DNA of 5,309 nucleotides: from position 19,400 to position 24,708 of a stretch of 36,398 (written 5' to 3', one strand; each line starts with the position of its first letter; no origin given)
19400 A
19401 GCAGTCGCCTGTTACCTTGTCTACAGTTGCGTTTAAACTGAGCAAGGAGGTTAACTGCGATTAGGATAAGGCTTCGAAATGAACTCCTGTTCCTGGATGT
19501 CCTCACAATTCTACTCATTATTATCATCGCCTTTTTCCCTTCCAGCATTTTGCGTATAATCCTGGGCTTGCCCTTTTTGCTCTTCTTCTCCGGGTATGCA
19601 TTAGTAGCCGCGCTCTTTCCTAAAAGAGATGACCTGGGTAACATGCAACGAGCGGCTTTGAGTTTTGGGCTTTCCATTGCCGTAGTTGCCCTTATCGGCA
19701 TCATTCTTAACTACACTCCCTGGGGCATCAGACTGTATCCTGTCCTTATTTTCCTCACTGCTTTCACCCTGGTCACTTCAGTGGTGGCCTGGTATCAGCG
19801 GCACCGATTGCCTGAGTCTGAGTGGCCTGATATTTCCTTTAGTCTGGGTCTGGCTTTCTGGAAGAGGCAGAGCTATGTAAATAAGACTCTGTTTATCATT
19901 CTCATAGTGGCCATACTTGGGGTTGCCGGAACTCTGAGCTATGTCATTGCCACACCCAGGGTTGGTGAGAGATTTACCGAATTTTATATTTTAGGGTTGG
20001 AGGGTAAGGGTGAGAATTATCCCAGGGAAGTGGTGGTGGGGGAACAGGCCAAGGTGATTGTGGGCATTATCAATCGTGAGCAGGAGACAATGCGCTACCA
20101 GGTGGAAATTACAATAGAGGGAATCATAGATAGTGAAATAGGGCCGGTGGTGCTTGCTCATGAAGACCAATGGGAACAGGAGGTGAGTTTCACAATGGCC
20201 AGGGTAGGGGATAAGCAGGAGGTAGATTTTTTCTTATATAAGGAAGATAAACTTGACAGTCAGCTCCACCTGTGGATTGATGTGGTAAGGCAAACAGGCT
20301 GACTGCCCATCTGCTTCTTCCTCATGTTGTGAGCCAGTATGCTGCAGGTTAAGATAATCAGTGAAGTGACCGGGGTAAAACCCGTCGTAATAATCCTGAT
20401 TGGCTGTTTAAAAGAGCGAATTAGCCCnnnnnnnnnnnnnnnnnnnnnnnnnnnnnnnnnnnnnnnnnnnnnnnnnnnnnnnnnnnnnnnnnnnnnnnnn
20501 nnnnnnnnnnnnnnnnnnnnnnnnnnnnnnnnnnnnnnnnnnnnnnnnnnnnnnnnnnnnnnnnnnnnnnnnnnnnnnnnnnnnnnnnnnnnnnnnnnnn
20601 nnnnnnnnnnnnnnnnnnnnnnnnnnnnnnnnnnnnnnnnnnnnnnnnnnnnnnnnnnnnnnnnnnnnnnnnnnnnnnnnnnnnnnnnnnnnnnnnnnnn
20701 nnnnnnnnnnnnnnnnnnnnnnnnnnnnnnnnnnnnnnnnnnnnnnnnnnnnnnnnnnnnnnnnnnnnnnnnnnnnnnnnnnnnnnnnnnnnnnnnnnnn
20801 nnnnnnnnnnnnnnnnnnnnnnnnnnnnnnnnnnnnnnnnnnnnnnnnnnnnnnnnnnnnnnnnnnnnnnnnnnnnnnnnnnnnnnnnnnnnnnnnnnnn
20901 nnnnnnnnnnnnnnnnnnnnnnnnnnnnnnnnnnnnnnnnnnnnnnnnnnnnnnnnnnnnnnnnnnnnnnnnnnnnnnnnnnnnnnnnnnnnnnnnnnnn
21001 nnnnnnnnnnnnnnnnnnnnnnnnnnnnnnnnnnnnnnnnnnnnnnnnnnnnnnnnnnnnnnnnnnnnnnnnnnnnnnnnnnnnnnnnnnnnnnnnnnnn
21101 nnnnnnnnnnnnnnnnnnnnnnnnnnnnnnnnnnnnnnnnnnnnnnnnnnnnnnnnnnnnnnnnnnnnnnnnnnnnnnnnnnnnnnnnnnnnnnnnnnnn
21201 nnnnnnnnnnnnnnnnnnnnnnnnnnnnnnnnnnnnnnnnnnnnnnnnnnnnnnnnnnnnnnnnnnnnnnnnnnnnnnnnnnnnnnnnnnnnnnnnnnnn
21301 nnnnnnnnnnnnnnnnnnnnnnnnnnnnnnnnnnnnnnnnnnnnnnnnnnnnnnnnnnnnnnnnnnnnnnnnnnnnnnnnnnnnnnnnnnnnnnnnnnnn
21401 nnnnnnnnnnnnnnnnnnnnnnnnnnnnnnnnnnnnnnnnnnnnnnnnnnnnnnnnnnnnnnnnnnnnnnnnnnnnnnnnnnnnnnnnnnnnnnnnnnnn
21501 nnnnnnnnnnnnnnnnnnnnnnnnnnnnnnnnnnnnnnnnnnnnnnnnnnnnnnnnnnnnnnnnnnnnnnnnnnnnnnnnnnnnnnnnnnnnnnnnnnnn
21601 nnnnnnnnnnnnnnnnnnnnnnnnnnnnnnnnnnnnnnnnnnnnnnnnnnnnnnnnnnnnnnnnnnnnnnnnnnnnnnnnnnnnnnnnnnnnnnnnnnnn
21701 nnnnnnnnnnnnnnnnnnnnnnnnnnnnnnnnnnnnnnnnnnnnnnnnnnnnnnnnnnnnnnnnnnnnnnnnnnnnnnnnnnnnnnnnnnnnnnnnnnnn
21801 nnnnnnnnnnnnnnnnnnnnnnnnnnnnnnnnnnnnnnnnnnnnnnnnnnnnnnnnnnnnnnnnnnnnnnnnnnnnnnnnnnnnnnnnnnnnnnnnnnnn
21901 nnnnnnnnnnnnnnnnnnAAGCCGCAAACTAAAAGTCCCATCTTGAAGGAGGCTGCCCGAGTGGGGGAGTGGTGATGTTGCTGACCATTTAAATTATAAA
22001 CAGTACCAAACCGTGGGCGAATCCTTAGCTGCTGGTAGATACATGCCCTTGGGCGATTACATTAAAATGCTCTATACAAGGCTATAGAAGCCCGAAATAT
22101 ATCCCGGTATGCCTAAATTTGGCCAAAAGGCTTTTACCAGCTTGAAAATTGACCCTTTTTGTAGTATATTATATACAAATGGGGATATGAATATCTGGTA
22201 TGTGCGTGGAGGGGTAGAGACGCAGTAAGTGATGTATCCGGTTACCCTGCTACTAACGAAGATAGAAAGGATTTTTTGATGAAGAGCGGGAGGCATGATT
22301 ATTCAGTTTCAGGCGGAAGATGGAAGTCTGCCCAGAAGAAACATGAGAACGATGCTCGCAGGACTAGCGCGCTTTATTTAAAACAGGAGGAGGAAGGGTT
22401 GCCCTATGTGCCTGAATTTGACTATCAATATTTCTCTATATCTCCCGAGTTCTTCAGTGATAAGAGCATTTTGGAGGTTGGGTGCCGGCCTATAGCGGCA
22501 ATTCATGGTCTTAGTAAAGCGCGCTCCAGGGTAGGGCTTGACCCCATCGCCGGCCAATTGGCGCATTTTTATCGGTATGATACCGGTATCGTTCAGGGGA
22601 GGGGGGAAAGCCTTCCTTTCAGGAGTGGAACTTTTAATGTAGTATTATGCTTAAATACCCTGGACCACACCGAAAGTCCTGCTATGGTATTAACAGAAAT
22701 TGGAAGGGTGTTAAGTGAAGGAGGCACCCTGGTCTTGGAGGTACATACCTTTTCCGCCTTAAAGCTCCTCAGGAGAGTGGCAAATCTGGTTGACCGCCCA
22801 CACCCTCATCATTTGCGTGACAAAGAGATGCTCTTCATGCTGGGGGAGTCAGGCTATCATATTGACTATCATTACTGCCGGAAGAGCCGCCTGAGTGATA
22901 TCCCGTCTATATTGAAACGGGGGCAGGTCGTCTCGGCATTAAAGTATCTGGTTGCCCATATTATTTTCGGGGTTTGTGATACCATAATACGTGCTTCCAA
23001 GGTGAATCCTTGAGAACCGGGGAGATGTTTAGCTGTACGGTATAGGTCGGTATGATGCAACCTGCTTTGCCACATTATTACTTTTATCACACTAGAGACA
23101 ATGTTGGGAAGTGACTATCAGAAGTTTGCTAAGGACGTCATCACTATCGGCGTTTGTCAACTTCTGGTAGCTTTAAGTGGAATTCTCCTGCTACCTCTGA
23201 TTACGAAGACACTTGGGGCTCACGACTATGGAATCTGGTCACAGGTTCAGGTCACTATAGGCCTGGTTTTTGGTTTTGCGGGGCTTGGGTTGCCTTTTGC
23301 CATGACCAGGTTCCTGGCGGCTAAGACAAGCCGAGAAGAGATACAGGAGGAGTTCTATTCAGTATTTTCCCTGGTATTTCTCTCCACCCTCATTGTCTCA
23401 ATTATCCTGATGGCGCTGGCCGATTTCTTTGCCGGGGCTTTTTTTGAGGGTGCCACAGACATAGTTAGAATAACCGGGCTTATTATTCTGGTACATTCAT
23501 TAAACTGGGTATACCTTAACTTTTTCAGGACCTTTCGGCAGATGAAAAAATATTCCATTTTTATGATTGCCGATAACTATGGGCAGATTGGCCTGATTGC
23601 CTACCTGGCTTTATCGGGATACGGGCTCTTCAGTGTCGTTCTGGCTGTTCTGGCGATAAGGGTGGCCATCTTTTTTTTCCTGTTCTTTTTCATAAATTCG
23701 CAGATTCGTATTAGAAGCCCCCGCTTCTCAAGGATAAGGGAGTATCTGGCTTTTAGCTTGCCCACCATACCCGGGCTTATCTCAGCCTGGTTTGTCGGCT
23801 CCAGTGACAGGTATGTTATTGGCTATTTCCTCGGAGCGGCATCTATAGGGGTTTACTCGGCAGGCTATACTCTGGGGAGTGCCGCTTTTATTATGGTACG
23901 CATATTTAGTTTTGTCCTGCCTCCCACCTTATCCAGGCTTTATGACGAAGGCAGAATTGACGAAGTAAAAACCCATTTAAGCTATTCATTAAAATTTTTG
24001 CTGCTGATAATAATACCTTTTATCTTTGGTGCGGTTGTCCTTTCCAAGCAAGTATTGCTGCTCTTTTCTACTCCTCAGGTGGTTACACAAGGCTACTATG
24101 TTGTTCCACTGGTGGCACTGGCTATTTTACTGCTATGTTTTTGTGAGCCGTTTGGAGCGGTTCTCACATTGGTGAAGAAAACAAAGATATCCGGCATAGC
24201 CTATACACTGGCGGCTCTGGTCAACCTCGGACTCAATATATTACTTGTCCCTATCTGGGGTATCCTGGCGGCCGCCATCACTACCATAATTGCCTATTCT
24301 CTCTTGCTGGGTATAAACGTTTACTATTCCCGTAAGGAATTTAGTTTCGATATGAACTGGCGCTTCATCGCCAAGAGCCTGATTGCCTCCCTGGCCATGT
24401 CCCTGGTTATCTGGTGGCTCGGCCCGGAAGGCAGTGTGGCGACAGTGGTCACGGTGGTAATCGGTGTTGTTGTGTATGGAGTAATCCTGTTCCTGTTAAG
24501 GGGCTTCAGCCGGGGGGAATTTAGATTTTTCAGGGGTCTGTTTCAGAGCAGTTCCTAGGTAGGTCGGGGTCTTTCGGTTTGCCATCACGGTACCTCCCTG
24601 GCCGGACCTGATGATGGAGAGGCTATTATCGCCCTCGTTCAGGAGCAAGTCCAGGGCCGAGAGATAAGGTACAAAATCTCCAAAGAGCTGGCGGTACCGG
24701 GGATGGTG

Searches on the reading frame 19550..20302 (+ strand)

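Call 74: search_protein_families(library=pfam, proteins=[window:19550-20302:+])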
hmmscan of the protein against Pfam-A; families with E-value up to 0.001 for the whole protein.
window:19550-20302:+ (250 aa): 1 family
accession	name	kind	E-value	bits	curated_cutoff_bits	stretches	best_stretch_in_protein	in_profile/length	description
PF07760.16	DUF1616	-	1.4e-72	244.9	31.6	1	1-243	22-306/307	Protein of unknown function (DUF1616)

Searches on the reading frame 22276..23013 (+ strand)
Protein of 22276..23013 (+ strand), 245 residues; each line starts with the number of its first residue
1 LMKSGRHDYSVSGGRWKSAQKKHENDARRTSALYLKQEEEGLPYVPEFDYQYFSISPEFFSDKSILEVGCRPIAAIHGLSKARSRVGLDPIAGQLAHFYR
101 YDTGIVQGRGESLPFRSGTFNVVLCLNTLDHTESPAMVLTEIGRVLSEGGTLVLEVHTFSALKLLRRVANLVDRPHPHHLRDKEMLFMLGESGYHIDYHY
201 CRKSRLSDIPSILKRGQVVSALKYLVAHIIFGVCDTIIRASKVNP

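Call 74: search_protein_families(library=pfam, proteins=[window:22276-23013:+])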
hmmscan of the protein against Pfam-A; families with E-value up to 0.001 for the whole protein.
window:22276-23013:+ (245 aa): 5 families
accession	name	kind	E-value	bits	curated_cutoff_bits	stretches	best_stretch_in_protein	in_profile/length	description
PF08241.18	Methyltransf_11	-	8.7e-12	46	21.2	1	66-154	1-95/95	Methyltransferase domain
PF13489.12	Methyltransf_23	-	3e-09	37.2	27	1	56-196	17-161/164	Methyltransferase domain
PF13649.12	Methyltransf_25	-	2.9e-07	31.5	27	1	65-150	1-97/97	Methyltransferase domain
PF13847.12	Methyltransf_31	-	6.7e-05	23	27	1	107-158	60-113/145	Methyltransferase domain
PF08242.18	Methyltransf_12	-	7.9e-05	23.8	30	1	66-152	1-98/98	Methyltransferase domain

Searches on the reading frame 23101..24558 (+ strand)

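Call 17: search_protein_families(library=pfam, proteins=[window:23101-24558:+])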
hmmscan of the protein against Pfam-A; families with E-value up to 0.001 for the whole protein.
window:23101-24558:+ (485 aa): 4 families
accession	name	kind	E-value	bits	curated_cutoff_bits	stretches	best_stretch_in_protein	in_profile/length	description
PF13440.11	Polysacc_synt_3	-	4.2e-21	75.9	23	1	38-322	6-283/293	Polysaccharide biosynthesis protein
PF01943.22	Polysacc_synt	-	2.3e-20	73.6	28.2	1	10-280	2-273/274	Polysaccharide biosynthesis protein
PF01554.23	MatE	-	1.4e-10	41.5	24.9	1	221-380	1-160/161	MatE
PF03023.19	MurJ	-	2.2e-09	36.9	27.4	1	77-440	48-432/451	Lipid II flippase MurJ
